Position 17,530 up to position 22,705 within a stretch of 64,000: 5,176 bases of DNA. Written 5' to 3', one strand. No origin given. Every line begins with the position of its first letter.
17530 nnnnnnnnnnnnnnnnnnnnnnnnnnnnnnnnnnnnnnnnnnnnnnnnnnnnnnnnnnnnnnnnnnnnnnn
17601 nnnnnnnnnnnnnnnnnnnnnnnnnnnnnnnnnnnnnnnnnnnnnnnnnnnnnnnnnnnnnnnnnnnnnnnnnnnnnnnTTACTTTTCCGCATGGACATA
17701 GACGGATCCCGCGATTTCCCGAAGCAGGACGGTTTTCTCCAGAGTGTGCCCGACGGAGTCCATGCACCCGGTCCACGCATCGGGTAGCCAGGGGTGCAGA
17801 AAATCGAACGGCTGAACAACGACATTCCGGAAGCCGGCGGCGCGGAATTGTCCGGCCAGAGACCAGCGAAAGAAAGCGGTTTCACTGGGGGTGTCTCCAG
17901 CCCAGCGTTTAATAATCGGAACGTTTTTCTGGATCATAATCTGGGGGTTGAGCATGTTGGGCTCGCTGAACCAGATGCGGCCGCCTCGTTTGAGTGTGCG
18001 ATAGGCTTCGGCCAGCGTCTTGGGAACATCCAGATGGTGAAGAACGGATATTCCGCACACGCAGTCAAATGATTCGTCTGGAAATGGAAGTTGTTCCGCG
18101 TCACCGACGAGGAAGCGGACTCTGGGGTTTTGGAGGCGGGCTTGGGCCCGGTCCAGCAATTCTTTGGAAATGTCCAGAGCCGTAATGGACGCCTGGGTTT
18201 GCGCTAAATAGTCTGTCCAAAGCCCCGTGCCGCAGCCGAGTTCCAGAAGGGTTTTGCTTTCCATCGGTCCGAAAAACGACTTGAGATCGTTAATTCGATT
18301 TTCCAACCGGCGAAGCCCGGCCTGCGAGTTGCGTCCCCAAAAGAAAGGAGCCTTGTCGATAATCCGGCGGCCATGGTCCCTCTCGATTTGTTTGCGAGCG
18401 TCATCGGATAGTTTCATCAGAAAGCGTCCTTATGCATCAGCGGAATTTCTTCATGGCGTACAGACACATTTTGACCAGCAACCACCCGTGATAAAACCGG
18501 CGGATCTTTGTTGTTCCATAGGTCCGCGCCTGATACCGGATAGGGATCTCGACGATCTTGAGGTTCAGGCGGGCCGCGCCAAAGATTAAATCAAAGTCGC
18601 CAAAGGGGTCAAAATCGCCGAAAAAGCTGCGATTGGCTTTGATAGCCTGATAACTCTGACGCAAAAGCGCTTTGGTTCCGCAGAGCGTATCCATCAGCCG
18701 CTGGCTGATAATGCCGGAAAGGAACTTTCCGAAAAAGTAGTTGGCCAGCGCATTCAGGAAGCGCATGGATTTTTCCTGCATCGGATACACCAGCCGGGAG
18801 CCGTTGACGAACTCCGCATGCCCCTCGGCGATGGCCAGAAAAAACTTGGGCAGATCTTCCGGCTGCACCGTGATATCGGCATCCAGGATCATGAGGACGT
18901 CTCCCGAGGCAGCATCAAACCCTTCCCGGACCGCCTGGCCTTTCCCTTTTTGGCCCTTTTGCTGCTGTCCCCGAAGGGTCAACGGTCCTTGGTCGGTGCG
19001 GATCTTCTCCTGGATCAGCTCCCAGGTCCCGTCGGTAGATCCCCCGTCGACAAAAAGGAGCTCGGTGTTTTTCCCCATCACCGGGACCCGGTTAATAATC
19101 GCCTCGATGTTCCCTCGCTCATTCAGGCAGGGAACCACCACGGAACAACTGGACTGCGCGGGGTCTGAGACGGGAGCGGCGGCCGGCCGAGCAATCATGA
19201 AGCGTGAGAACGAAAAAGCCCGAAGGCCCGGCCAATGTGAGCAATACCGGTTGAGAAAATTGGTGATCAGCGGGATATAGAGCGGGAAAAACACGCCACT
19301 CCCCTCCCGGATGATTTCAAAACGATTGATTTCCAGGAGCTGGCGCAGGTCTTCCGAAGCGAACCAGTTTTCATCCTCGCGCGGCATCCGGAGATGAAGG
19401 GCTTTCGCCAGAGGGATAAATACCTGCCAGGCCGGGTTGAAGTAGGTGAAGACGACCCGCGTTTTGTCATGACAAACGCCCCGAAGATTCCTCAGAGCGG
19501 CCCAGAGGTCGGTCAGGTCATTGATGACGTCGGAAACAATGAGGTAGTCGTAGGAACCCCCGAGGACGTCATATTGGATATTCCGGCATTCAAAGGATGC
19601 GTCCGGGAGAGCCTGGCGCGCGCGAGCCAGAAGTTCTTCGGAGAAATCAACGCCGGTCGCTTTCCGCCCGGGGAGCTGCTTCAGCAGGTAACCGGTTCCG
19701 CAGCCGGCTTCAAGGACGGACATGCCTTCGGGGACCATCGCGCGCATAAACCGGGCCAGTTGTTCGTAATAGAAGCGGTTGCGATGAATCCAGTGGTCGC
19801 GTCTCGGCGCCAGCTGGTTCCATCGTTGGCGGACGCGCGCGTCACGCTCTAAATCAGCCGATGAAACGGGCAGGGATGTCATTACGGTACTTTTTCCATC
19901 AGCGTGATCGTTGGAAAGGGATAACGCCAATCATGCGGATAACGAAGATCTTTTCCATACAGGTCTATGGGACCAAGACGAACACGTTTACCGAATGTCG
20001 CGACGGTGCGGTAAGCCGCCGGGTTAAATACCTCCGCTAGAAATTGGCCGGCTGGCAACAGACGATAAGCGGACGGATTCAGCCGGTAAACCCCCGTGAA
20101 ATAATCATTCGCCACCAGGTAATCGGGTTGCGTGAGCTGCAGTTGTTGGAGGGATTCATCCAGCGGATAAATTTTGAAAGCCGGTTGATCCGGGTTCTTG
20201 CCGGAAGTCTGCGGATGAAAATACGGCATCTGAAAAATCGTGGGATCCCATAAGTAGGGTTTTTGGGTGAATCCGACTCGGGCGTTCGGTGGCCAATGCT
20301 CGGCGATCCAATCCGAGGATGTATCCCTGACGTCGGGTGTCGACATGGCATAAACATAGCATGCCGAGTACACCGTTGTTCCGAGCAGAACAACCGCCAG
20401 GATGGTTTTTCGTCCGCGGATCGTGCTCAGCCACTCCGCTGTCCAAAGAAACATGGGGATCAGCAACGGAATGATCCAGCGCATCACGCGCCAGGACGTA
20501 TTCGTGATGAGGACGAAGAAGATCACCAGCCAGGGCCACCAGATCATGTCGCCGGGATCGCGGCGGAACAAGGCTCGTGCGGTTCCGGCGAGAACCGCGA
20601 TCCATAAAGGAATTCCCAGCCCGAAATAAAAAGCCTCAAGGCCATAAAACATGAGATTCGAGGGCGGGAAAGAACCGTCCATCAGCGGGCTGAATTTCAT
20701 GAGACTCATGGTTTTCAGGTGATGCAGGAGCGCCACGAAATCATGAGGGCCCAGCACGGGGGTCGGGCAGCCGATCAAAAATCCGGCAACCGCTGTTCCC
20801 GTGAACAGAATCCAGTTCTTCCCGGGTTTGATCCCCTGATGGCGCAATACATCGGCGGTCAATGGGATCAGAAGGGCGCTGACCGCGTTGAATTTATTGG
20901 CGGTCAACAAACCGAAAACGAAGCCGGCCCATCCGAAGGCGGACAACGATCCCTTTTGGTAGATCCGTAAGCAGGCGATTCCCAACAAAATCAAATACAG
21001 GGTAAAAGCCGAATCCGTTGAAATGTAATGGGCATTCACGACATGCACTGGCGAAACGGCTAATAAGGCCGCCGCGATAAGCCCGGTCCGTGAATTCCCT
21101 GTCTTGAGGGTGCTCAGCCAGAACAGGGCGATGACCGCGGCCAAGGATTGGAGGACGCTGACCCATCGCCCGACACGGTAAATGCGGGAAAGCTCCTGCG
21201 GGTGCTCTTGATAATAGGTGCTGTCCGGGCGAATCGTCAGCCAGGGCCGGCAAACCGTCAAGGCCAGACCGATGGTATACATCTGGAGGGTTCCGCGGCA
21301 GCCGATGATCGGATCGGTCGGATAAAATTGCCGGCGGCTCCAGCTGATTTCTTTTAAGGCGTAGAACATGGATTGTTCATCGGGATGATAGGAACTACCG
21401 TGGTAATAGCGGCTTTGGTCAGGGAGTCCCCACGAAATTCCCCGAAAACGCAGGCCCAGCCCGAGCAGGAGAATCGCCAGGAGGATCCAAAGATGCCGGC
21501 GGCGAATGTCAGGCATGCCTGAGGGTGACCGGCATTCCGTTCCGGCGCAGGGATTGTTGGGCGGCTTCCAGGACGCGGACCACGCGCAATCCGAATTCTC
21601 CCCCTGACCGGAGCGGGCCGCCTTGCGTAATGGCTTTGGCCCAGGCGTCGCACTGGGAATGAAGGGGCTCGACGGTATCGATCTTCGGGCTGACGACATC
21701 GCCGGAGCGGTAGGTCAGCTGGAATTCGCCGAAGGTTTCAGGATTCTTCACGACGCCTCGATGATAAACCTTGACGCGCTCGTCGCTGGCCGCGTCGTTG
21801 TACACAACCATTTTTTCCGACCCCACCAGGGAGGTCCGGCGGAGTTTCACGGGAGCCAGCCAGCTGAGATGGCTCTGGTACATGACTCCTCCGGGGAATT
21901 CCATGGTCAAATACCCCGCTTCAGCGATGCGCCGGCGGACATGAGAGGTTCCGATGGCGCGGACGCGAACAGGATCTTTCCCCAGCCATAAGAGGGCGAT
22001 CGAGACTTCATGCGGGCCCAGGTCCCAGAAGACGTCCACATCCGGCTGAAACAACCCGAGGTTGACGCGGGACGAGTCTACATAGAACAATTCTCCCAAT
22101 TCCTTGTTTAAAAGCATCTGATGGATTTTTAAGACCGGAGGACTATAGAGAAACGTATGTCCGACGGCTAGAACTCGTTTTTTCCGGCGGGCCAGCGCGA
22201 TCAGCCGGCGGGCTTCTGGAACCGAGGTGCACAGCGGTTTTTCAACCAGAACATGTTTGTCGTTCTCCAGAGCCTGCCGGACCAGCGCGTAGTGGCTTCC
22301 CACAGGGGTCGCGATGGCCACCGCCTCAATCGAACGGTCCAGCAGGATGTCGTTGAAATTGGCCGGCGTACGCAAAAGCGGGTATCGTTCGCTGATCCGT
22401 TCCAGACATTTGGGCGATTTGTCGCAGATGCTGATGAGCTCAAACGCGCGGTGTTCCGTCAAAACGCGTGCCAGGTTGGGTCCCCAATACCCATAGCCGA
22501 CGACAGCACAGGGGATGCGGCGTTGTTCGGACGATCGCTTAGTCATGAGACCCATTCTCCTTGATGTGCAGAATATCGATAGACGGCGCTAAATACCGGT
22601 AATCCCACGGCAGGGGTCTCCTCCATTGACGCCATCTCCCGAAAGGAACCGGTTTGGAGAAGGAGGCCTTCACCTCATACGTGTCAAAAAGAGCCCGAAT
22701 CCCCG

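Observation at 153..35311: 35-kb unidirectional glycan super-locus with seven GT-C paralogues and six methyltransferase domains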

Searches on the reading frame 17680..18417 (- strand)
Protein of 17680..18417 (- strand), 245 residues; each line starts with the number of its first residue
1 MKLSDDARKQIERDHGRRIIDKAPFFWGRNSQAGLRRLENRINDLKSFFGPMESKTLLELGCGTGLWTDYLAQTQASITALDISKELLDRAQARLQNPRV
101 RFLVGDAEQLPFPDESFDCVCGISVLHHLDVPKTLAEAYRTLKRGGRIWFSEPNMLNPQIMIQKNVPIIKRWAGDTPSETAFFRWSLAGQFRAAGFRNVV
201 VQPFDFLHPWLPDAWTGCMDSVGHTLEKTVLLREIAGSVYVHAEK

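Call 5: search_protein_families(library=pfam, proteins=[window:17680-18417:-], max_evalue=0.01)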
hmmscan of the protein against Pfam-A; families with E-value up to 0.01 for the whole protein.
window:17680-18417:- (245 aa): 15 families
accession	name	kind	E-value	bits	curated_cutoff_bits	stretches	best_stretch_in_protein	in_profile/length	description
PF08241.18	Methyltransf_11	-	1.3e-28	99.9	21.2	1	58-150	1-95/95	Methyltransferase domain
PF13649.12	Methyltransf_25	-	3.6e-26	92.1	27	1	58-146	2-97/97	Methyltransferase domain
PF13489.12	Methyltransf_23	-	8e-19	68.4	27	1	36-199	3-162/164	Methyltransferase domain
PF08242.18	Methyltransf_12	-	3e-18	66.8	30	1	58-148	1-98/98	Methyltransferase domain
PF13847.12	Methyltransf_31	-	6.7e-17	62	27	1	54-160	4-119/145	Methyltransferase domain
PF01209.24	Ubie_methyltran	-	1e-15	58.2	20.1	1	49-152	43-153/233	ubiE/COQ5 methyltransferase family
PF01728.25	FtsJ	-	1.7e-06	28.5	24.1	1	49-114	19-82/181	FtsJ-like methyltransferase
PF05401.17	NodS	-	2.9e-05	24.4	24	1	55-140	45-130/201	Nodulation protein S (NodS)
PF00398.26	RrnaAD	-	0.00016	21.3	24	1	52-115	29-99/263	Ribosomal RNA adenine dimethylase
PF05175.20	MTS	-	0.00059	19.9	23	1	53-150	31-138/170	Methyltransferase small domain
PF02353.26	CMAS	-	0.00063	19.6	27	1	55-161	64-175/273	Mycolic acid cyclopropane synthetase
PF08003.17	Methyltransf_9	-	0.00099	18.6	23.8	1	39-148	101-215/315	Protein of unknown function (DUF1698)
PF05148.21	Methyltransf_8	-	0.0011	19.3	27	1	97-152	103-158/219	Hypothetical methyltransferase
PF10017.15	Methyltransf_33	-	0.0028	17.2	23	1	41-97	52-110/304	Histidine-specific methyltransferase, SAM-dependent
PF03141.22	Methyltransf_29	-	0.0041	16.2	23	1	53-155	117-222/506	Putative S-adenosyl-L-methionine-dependent methyltransferase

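Call 73: search_protein_families(library=ncbifam, proteins=[window:17680-18417:-], max_evalue=0.0001)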
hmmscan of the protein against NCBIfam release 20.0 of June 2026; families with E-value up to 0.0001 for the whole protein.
window:17680-18417:- (245 aa): 40 families (the best 25 are shown)
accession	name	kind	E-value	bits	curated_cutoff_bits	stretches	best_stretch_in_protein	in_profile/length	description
TIGR02072.1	BioC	equivalog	4e-19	69.4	184.95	1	51-152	32-134/244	malonyl-ACP O-methyltransferase BioC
TIGR01934.1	MenG_MenH_UbiE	subfamily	3e-17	62.7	158.35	1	52-154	38-145/223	ubiquinone/menaquinone biosynthesis methyltransferase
NF045667.1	MTase_DVU1556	equivalog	4.9e-17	62.1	155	1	52-200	21-164/213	DVU_1556 family methyltransferase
NF045823.1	PthPhpthDimycoMt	equivalog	2.4e-16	59.7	300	1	53-151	66-167/256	phthiotriol/phenolphthiotriol dimycocerosates methyltransferase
NF047649.1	MTase_UXPK_star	exception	3.3e-16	59.1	460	1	55-151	79-182/283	methyltransferase/UXPK-star double selenoprotein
NF045825.1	FAmtase_mtf2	equivalog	1.8e-15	56.9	400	1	52-152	57-160/248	fatty-acid O-methyltransferase Mtf2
NF001244.0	PRK00216.1-5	equivalog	2.2e-14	53.4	216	1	51-150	46-153/236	bifunctional demethylmenaquinone methyltransferase/2-methoxy-6-polyprenyl-1,4-benzoquinol methylase UbiE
NF043040.1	corrin_prot_MT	hypoth_equivalog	2.8e-14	53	180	1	53-149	41-146/216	corrinoid protein-associated methyltransferase CpaM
NF041537.1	ArsM_AhpD_UU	exception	3.4e-14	52.4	510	1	53-152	76-182/345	arsenite methyltransferase/AhpD domain selenoprotein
NF001241.0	PRK00216.1-2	equivalog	1e-13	51.5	327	1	51-153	49-150/231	demethylmenaquinone methyltransferase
NF007610.0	PRK10258.1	equivalog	1.8e-13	50.4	342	1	45-151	34-139/251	malonyl-ACP O-methyltransferase BioC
NF041255.1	mycofact_MftM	equivalog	1.7e-12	47.2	200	1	54-141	140-232/289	mycofactocin oligosaccharide methyltransferase MftM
TIGR01983.1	UbiG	equivalog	1.9e-12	47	102.95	1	50-152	46-153/228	bifunctional 2-polyprenyl-6-hydroxyphenol methylase/3-demethylubiquinol 3-O-methyltransferase UbiG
NF001243.0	PRK00216.1-4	equivalog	8e-12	45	235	1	54-152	48-153/237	demethylmenaquinone methyltransferase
NF041536.1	ArsM_DUF2284_UU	exception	1.2e-11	43.6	575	1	53-152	76-182/459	arsenite methyltransferase/DUF2284 domain selenoprotein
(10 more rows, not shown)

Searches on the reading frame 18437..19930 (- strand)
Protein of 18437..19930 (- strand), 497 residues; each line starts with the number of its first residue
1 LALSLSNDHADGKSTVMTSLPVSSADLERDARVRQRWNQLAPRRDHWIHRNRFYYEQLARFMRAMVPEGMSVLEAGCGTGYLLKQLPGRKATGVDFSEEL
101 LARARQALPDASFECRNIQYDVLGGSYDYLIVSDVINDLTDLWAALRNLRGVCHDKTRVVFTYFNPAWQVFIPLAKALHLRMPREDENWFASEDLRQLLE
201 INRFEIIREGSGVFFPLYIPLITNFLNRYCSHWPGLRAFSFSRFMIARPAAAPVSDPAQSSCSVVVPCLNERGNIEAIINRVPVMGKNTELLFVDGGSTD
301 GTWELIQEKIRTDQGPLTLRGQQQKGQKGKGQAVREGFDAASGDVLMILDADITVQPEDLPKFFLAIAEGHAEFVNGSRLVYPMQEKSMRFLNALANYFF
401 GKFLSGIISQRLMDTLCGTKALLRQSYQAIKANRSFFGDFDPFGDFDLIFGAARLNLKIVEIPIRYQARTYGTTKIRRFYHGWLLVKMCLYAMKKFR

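Call 5: search_protein_families(library=pfam, proteins=[window:18437-19930:-], max_evalue=0.01)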
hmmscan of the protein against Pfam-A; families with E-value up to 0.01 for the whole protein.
window:18437-19930:- (497 aa): 11 families
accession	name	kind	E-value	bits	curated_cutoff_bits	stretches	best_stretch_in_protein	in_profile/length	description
PF00535.33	Glycos_transf_2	-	5.9e-24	85.3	23.3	1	263-426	1-162/168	Glycosyl transferase family 2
PF13489.12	Methyltransf_23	-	1.5e-13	51.2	27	1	49-207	4-162/164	Methyltransferase domain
PF08242.18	Methyltransf_12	-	1.5e-11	45.3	30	1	73-155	1-94/98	Methyltransferase domain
PF13847.12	Methyltransf_31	-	1.8e-11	44.3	27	1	68-170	3-114/145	Methyltransferase domain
PF08241.18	Methyltransf_11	-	2.3e-10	41.4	21.2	1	73-159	1-93/95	Methyltransferase domain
PF13649.12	Methyltransf_25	-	9.1e-10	39.5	27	1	72-153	1-93/97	Methyltransferase domain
PF13641.12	Glyco_tranf_2_3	-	5.5e-07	30.3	27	1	262-381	3-125/230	Glycosyltransferase like family 2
PF10111.15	Glyco_tranf_2_2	-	1.1e-06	28.8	27.3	1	263-385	1-124/276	Glycosyltransferase like family 2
PF13506.12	Glyco_transf_21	-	0.00041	20.3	21.7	1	329-423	17-109/174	Glycosyl transferase family 21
PF07021.18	MetW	-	0.00097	19.3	21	1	61-190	6-138/193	Methionine biosynthesis protein MetW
PF05401.17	NodS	-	0.002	18.5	24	1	45-161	17-144/201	Nodulation protein S (NodS)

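Call 73: search_protein_families(library=ncbifam, proteins=[window:18437-19882:-], max_evalue=0.0001)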
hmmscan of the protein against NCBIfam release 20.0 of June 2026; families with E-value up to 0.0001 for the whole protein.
window:18437-19882:- (481 aa): 20 families
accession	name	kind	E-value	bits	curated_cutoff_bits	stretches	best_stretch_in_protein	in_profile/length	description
TIGR04182.1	glyco_TIGR04182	equivalog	8.3e-29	100.9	325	1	247-479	3-219/293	S-layer glycoprotein N-glycosyltransferase AglJ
TIGR04283.1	glyco_like_mftF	equivalog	6.1e-15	55.4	182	1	247-405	2-140/221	TIGR04283 family arsenosugar biosynthesis glycosyltransferase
NF041391.1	DPhHxTase_Halo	equivalog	5.3e-13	48.4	375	1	254-466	5-198/213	dolichyl-phosphate hexose transferase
TIGR03937.1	PgaC_IcaA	equivalog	4.5e-12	45.6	422.3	1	241-342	42-141/407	poly-beta-1,6-N-acetyl-D-glucosamine synthase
NF047588.1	GlcsyltransPgfSStrep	equivalog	1.6e-11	44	500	1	247-417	4-170/308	glycosyltransferase PgfS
NF007986.1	PRK10714.1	equivalog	9.7e-11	41.2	529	1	245-363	7-126/316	undecaprenyl-phosphate 4-deoxy-4-formamido-L-arabinose transferase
TIGR02021.1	BchM-ChlM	equivalog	3.6e-10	39.6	158.9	1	47-192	50-202/218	magnesium protoporphyrin IX methyltransferase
NF010496.0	PRK13915.1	equivalog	3.8e-10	39.3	262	1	217-338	8-128/307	glucosyl-3-phosphoglycerate synthase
TIGR02072.1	BioC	equivalog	2.1e-09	37.5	184.95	1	40-185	21-169/244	malonyl-ACP O-methyltransferase BioC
NF041875.1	EPS_EpsD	equivalog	5.7e-09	35.8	370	1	247-367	2-120/325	exopolysaccharide biosynthesis glycosyltransferase EpsD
NF043040.1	corrin_prot_MT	hypoth_equivalog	1.5e-07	31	180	1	44-97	33-88/216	corrinoid protein-associated methyltransferase CpaM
TIGR03965.1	mycofact_glyco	equivalog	3.3e-07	29.5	280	1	235-359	63-187/467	mycofactocin biosynthesis glycosyltransferase MftF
NF045667.1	MTase_DVU1556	equivalog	5.9e-07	29.1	155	1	48-137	18-111/213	DVU_1556 family methyltransferase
NF045692.1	OglycostaseCruG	equivalog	2.9e-06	26.5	600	1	244-342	41-141/386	2'-O-glycosyltransferase CruG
TIGR01983.1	UbiG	equivalog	7.9e-06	25.3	102.95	1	49-190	46-202/228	bifunctional 2-polyprenyl-6-hydroxyphenol methylase/3-demethylubiquinol 3-O-methyltransferase UbiG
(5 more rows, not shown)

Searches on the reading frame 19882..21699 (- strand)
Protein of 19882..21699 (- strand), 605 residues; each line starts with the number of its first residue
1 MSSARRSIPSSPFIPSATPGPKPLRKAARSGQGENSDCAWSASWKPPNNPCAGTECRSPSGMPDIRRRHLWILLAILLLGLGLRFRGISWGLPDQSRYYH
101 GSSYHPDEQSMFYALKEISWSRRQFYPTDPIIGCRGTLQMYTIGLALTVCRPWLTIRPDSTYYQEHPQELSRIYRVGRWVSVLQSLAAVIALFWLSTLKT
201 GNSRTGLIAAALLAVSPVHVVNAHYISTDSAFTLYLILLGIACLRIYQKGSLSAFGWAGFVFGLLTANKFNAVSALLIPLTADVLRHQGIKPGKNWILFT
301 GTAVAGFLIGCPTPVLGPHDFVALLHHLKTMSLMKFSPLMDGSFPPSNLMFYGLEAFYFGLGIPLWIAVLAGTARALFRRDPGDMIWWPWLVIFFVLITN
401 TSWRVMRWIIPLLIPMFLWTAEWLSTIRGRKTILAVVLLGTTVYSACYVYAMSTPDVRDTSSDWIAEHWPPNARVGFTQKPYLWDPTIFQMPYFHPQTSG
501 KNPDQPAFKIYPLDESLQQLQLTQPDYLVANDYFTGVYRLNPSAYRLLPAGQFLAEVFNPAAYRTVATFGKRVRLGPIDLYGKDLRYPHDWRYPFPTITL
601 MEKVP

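Call 5: search_protein_families(library=pfam, proteins=[window:19882-21699:-], max_evalue=0.01)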
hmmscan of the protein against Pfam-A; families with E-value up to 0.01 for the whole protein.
window:19882-21699:- (605 aa): 3 families
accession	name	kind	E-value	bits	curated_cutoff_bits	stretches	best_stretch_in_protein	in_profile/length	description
PF13231.12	PMT_2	-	3.9e-08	34.1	26.1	1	177-277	24-123/160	Dolichyl-phosphate-mannose-protein mannosyltransferase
PF02366.24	PMT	-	8e-08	32.6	22.7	1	176-260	84-168/245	Dolichyl-phosphate-mannose-protein mannosyltransferase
PF19863.4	DUF6337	-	0.0034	17.1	25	1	390-466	121-197/353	Family of unknown function (DUF6337)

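Call 13: search_protein_families(library=ncbifam, proteins=[window:19882-21699:-], max_evalue=0.01)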
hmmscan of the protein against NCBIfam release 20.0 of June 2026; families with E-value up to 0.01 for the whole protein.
window:19882-21699:- (605 aa): 0 families

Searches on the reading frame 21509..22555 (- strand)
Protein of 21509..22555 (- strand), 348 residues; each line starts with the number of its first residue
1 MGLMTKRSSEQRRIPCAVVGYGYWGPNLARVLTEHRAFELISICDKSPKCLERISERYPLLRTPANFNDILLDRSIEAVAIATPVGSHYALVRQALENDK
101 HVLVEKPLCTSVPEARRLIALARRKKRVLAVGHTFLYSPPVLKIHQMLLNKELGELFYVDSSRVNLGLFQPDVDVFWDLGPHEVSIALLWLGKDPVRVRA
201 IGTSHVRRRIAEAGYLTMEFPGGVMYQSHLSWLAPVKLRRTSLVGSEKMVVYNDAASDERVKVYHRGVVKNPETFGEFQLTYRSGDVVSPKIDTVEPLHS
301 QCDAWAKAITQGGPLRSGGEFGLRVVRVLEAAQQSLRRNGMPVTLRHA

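Call 5: search_protein_families(library=pfam, proteins=[window:21509-22555:-], max_evalue=0.01)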
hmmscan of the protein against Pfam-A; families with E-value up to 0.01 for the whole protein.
window:21509-22555:- (348 aa): 3 families
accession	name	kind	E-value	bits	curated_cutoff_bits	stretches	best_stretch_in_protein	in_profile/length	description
PF01408.29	GFO_IDH_MocA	-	3.1e-25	89.6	24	1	16-133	3-120/120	Oxidoreductase family, NAD-binding Rossmann fold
PF22725.1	GFO_IDH_MocA_C3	-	2.1e-11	44.3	27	1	142-250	2-123/124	GFO/IDH/MocA C-terminal domain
PF02894.22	GFO_IDH_MocA_C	-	1.3e-10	41.9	22.9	1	173-345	40-218/218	Oxidoreductase family, C-terminal alpha/beta domain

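Call 45: search_protein_families(library=ncbifam, proteins=[window:21509-22546:-], max_evalue=0.00001)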
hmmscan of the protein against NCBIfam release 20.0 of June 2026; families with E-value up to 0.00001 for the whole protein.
window:21509-22546:- (345 aa): 9 families
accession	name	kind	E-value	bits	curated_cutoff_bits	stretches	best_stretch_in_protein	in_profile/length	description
NF040723.1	UDP-GlcNAcDh_Arch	equivalog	3e-36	125.5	450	1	13-268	3-254/302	UDP-N-acetylglucosamine 3-dehydrogenase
TIGR04380.1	myo_inos_iolG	equivalog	7.2e-23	81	355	1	13-280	4-282/330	inositol 2-dehydrogenase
NF008607.0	PRK11579.1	subfamily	3.8e-19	68.9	330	1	11-173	5-162/346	oxidoreductase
NF041392.1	XylDh_Gfo6_Halo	equivalog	3.3e-15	55.7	350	1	7-201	13-225/350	D-xylose 1-dehydrogenase Gfo6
NF007574.0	PRK10206.1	equivalog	3.7e-14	52.5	352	1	11-158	3-151/345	oxidoreductase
NF058561.1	BT_2158_fam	equivalog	6.2e-14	51.4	750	1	13-158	38-182/487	glycoside 3-dehydrogenase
NF058563.1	BT_2159_fam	equivalog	2.9e-11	43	650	1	13-184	3-179/350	disaccharide 3-dehydrogenase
NF052479.1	LevoglcsnDh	equivalog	5.3e-11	41.8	650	1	40-155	41-156/386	levoglucosan dehydrogenase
NF052679.1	InsChiInosDhIolG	equivalog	7.4e-09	35.1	540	1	16-190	8-186/343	bifunctional inositol 2-dehydrogenase/D-chiro-inositol 1-dehydrogenase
